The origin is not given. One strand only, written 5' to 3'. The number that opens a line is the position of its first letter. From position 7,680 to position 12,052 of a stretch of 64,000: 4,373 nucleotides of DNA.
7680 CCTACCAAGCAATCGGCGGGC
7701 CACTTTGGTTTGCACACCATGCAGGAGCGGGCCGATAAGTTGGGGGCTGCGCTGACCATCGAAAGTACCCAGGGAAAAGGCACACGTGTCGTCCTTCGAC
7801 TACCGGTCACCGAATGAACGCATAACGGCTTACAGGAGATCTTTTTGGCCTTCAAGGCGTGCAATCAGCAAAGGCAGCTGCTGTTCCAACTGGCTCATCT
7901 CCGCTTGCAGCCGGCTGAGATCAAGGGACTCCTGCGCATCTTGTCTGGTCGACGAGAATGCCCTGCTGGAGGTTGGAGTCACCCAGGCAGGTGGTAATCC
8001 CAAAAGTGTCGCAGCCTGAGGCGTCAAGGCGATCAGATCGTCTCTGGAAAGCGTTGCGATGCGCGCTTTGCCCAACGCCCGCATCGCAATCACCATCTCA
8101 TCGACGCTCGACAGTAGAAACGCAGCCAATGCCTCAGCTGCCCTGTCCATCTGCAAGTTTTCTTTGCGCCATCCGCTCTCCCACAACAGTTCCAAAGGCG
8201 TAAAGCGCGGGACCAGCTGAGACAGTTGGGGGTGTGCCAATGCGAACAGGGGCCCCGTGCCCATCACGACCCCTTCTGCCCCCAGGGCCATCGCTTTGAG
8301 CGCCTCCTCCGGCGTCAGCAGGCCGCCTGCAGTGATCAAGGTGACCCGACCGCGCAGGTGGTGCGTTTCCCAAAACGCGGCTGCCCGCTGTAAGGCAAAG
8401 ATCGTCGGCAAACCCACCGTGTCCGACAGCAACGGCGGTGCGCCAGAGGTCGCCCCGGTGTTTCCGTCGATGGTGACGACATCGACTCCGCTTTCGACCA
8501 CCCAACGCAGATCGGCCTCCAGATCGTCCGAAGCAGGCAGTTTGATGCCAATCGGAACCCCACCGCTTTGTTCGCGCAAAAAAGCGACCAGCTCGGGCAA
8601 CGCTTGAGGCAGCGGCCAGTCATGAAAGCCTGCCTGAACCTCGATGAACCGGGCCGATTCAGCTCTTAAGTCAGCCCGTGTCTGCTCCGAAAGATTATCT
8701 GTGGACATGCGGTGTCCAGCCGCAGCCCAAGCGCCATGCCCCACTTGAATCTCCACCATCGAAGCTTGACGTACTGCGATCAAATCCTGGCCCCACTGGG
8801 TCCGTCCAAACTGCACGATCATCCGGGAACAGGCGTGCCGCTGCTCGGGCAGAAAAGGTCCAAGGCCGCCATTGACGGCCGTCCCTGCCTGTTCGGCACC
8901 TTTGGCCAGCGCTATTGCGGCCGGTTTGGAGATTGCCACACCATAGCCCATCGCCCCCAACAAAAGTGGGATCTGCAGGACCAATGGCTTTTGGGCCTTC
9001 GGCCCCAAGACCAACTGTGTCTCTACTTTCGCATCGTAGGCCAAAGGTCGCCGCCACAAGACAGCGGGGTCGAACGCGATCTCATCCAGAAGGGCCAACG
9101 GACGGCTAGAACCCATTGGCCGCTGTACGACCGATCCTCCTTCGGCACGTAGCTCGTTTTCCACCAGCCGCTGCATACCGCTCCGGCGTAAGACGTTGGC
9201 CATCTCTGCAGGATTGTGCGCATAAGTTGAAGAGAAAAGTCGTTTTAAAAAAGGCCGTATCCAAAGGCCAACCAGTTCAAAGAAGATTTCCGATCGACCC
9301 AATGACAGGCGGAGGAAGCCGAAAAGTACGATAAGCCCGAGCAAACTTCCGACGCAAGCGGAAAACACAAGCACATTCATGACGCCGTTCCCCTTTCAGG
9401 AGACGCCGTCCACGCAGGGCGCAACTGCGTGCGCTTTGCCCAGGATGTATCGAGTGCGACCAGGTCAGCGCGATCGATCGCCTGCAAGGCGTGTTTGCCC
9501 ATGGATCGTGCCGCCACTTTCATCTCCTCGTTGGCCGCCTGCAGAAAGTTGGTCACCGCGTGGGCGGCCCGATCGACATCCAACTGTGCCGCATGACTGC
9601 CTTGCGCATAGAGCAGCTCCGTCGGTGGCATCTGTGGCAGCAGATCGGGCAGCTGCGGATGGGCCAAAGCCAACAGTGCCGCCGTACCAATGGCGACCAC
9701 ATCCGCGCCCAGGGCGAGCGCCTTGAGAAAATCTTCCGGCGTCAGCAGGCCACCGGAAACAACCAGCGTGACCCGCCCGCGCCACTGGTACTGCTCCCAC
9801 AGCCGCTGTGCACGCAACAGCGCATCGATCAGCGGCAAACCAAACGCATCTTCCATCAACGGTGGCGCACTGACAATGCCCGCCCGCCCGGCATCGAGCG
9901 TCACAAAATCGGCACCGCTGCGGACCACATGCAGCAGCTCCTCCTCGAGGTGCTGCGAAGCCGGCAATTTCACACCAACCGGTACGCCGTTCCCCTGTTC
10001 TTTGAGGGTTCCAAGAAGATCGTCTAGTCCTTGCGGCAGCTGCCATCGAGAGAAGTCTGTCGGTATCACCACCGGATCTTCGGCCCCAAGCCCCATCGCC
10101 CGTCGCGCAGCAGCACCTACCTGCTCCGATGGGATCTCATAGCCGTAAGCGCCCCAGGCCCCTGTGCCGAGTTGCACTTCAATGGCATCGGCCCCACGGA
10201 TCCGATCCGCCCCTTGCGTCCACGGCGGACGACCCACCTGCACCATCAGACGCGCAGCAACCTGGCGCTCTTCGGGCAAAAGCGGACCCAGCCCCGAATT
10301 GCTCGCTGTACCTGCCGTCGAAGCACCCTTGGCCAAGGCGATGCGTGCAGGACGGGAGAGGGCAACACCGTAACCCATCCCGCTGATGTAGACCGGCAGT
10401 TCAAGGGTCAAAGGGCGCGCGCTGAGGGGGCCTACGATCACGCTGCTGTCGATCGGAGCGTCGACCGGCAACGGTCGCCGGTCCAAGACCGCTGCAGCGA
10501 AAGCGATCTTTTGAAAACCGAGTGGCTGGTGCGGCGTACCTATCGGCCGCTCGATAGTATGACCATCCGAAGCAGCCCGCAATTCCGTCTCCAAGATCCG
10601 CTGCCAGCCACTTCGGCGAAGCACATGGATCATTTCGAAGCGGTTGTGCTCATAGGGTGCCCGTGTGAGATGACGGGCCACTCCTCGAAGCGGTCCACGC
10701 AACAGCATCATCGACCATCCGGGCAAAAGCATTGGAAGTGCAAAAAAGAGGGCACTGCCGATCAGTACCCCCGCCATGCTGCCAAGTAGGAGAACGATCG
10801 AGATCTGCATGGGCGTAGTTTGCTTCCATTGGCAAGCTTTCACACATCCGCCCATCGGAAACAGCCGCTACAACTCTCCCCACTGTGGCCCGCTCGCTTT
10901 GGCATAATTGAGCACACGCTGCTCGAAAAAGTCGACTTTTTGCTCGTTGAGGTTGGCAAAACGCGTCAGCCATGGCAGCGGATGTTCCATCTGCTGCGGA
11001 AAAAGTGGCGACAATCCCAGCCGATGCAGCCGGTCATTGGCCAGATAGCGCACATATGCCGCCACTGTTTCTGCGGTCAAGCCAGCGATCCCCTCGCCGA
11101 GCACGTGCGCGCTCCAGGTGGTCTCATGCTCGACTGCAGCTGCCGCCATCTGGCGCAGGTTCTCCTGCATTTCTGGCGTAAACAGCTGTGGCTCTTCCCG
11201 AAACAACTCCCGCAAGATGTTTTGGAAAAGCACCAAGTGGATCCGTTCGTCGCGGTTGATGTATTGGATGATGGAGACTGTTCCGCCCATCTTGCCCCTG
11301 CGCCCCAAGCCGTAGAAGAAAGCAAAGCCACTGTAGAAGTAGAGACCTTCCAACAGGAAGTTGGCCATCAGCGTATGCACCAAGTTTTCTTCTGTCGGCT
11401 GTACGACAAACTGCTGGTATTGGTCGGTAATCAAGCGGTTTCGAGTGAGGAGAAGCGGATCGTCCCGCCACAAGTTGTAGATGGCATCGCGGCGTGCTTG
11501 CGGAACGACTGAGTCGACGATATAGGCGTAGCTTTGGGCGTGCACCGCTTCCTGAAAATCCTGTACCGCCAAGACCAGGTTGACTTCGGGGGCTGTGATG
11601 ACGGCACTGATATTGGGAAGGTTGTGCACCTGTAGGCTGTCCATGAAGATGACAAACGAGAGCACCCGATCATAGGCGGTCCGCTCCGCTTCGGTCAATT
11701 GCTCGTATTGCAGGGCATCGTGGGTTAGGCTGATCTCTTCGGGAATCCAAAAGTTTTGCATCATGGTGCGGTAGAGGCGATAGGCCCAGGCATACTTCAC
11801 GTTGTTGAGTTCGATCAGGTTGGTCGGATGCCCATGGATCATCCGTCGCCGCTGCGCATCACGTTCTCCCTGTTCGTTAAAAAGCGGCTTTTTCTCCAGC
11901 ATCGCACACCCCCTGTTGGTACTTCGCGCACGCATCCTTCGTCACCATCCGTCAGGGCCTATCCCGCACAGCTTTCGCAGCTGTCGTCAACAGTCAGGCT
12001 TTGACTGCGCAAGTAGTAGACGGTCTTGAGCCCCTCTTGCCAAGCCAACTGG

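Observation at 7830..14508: Class I RNR operon extended by two membrane-anchored FMN (glutamate-synthase-domain) paralogues under B12/NrdR control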

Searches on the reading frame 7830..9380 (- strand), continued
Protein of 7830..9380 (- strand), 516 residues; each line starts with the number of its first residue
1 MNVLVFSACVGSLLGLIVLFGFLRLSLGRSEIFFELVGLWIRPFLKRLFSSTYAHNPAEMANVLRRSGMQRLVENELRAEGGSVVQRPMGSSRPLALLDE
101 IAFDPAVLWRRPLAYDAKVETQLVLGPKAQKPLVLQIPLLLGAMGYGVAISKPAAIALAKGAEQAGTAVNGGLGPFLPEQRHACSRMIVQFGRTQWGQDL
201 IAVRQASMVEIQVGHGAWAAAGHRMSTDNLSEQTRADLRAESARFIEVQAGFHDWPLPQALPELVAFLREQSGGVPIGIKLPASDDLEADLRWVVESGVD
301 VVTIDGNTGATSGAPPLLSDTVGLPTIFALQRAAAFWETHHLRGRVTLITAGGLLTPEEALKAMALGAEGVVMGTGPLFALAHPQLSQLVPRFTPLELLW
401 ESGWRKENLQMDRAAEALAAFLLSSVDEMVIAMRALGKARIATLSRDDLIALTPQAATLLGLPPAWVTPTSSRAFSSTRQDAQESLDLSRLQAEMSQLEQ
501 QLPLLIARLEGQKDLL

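Call 57: fold_search(model_id=the predicted structure, library=pdb)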
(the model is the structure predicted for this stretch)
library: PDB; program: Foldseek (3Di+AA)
matches with E <= 10: 1927; with E <= 0.001: 1208
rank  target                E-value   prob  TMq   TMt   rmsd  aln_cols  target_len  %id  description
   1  7mfm_G                2.4e-16  1.00  0.56  0.21   5.6       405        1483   22  Glutamate synthase, glutamate dehydrogenase counter-enzyme complex (released 2022-01-05)
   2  1ofe_A                3.9e-15  1.00  0.56  0.21   5.6       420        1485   19  Glutamate Synthase from Synechocystis sp in complex with 2-Oxoglutarate and L-DON at 2.45 Angstrom resolution (released 2003-06-11)
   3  1ofd_A                2.2e-14  1.00  0.55  0.20   5.4       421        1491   18  Glutamate Synthase from Synechocystis sp in complex with 2-Oxoglutarate at 2.0 Angstrom resolution (released 2003-06-11)
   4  6s6s_A                3.9e-14  1.00  0.54  0.21  15.5       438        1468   18  Structure of Azospirillum brasilense Glutamate Synthase in a4b4 oligomeric state. (released 2019-09-11)
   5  2vdc_A                4.4e-14  1.00  0.56  0.21   5.6       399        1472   20  THE 9.5 A RESOLUTION STRUCTURE OF GLUTAMATE SYNTHASE FROM CRYO-ELECTRON MICROSCOPY AND ITS OLIGOMERIZATION BEHAVIOR IN (released 2008-01-15)
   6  1ea0_A                5.6e-14  1.00  0.55  0.21  13.9       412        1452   19  Alpha subunit of A. brasilense glutamate synthase (released 2001-11-01)
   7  1gox                  1.1e-13  1.00  0.44  0.63   6.1       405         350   16  REFINED STRUCTURE OF SPINACH GLYCOLATE OXIDASE AT 2 ANGSTROMS RESOLUTION (released 1989-10-15)
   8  5zbm_B                2.4e-13  1.00  0.43  0.60   8.1       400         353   16  Structure of glycolate oxidase containing FMN from Nicotiana benthamiana (released 2018-12-26)
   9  1qcw_A                3.4e-13  1.00  0.43  0.56   9.4       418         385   16  Flavocytochrome B2, ARG289LYS mutant (released 1999-05-24)
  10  2w0u_C                4.0e-13  1.00  0.43  0.64   6.0       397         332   15  CRYSTAL STRUCTURE OF HUMAN GLYCOLATE OXIDASE IN COMPLEX WITH THE INHIBITOR 5-[(4-CHLOROPHENYL)SULFANYL]- 1,2,3-THIADIA (released 2009-11-10)
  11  1llw                  5.1e-13  1.00  0.55  0.21   6.1       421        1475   18  Structural studies on the synchronization of catalytic centers in glutamate synthase: complex with 2-oxoglutarate (released 2002-07-31)
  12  1al8                  5.8e-13  1.00  0.45  0.64   4.9       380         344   16  THREE-DIMENSIONAL STRUCTURE OF GLYCOLATE OXIDASE WITH BOUND ACTIVE-SITE INHIBITORS (released 1997-09-17)
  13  6w45                  7.3e-13  1.00  0.43  0.65   6.1       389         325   15  Crystal structure of HAO1 in complex with biaryl acid inhibitor - compound 3 (released 2021-05-12)
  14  1sze_A                1.2e-12  1.00  0.43  0.55   9.0       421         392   16  L230A mutant flavocytochrome b2 with benzoylformate (released 2004-07-27)
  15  2w0u_B                1.2e-12  1.00  0.41  0.61   6.6       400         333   16  CRYSTAL STRUCTURE OF HUMAN GLYCOLATE OXIDASE IN COMPLEX WITH THE INHIBITOR 5-[(4-CHLOROPHENYL)SULFANYL]- 1,2,3-THIADIA (released 2009-11-10)
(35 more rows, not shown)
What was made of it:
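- On GltS FMN-domain family (PF01645): The fold match to 7mfm and 1ofd has probability 1.00 (call 57).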

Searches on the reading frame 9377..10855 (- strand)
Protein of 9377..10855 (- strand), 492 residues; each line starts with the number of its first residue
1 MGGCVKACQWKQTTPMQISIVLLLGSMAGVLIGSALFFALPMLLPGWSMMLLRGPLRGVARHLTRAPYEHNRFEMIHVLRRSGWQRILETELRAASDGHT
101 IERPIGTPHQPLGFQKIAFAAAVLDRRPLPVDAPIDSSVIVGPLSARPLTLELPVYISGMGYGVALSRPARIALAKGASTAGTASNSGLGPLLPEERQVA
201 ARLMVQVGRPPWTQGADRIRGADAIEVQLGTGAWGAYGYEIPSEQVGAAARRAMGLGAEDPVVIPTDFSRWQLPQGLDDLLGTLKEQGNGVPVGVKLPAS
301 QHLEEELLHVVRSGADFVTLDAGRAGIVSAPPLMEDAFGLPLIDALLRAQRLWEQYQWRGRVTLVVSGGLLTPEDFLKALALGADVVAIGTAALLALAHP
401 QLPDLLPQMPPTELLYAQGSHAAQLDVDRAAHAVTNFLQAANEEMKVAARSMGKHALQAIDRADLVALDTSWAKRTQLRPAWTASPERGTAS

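Call 4: search_protein_families(library=pfam, proteins=[window:9377-10855:-])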
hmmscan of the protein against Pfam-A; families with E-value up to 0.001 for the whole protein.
window:9377-10855:- (492 aa): 3 families
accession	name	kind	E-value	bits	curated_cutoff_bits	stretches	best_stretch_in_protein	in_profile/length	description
PF01645.23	Glu_synthase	-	4.1e-44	151.7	20.4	1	147-454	61-368/369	Conserved region in glutamate synthase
PF01070.24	FMN_dh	-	2.5e-08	33.8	24.9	1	358-398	270-310/350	FMN-dependent dehydrogenase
PF00478.31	IMPDH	-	0.00014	21.5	25.6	1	308-391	160-237/345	IMP dehydrogenase / GMP reductase domain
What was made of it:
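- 9377..10810 (-): GltS-FMN-domain paralogue A (YerD-like): N-terminal membrane helix plus an FMN TIM barrel. The likely start is the ATG at 10810; the ORF extends to 10855. PF01645 E 4e-44 (call 4).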

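Call 5: search_protein_families(library=ncbifam, proteins=[window:9377-10855:-])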
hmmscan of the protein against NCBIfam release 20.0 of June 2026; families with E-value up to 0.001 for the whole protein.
window:9377-10855:- (492 aa): 3 families
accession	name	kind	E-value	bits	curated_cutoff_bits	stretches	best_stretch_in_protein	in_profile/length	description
NF008730.0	PRK11750.1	equivalog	1.1e-09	36.2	1047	1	161-401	867-1107/1490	glutamate synthase large subunit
TIGR02151.1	IPP_isom_2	equivalog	5.3e-06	25.6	281.3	1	337-397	241-295/338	type 2 isopentenyl-diphosphate Delta-isomerase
NF008398.0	PRK11197.1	subfamily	0.00017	20.5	376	0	359-398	298-337/381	L-lactate dehydrogenase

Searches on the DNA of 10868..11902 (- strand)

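Call 67: search_rna_families(sources=[L086, L087, L088, L089, L090, L092, L095, L097, L101, L102, L105, L106], threshold=gathering)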
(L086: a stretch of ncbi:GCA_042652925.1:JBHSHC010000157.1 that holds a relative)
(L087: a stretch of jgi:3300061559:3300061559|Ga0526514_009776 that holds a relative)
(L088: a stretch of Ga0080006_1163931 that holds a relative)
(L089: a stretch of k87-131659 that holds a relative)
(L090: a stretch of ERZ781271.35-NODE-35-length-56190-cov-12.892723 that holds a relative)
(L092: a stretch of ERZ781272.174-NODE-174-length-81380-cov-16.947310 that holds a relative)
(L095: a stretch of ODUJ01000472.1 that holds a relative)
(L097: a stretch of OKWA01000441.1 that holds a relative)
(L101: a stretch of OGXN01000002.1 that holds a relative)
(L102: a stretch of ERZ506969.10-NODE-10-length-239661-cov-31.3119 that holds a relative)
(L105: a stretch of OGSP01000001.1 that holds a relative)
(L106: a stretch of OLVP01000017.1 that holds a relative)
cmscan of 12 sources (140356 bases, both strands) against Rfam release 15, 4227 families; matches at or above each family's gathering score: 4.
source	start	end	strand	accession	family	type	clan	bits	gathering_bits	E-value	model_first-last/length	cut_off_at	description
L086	3206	3392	+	RF00174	Cobalamin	Cis-reg; riboswitch;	CL00101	134.3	31.5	2.7e-33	1-189/189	no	Cobalamin riboswitch aptamer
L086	9125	9309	+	RF00174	Cobalamin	Cis-reg; riboswitch;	CL00101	127.5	31.5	2.4e-31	1-189/189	no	Cobalamin riboswitch aptamer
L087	117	314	+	RF00174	Cobalamin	Cis-reg; riboswitch;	CL00101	114.5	31.5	1.3e-27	1-189/189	no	Cobalamin riboswitch aptamer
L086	1127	1290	-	RF00174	Cobalamin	Cis-reg; riboswitch;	CL00101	87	31.5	9.3e-20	1-189/189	no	Cobalamin riboswitch aptamer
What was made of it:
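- The riboswitch is ancestral to nrdAB (L087, call 67).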
